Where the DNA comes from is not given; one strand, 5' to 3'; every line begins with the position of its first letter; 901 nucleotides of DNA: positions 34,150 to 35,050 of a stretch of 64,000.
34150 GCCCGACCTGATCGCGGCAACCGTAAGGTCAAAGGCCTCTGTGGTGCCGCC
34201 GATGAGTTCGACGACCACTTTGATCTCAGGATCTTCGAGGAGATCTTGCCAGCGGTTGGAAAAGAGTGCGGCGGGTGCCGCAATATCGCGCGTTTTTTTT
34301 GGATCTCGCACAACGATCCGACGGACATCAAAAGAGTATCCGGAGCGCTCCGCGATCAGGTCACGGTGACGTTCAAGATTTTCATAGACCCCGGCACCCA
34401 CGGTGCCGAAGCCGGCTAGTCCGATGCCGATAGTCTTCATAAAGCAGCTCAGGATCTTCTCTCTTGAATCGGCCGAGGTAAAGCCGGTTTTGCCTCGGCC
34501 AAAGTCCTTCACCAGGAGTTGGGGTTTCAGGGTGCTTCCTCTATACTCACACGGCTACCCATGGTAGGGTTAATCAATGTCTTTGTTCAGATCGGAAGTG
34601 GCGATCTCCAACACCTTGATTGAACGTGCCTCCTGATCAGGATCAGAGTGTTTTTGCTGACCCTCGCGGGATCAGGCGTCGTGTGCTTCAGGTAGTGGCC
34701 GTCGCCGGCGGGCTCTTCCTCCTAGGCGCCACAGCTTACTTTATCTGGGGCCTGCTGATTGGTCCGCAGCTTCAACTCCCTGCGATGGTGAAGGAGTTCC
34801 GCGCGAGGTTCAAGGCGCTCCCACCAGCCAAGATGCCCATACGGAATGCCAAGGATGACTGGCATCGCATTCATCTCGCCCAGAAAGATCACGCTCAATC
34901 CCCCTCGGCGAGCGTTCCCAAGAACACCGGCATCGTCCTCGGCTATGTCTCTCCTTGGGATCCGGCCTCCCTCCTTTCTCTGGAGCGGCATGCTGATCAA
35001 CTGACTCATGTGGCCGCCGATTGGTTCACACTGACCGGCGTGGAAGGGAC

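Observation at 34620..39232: Single-polypeptide exopolysaccharide machine (GH18-like + CE4 deacetylase + processive GT2 synthase) translationally coupled to a GH26-like hydrolase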

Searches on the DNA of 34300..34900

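Call 84: search_rna_families(source=window, start=34300, end=34900, threshold=evalue, max_evalue=1)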
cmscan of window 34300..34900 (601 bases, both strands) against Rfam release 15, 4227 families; matches with E-value up to 1: 0.
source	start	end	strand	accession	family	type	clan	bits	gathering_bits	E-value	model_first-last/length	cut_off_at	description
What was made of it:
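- Tried and rejected: There is no Rfam hit even at E 1 (call 84).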
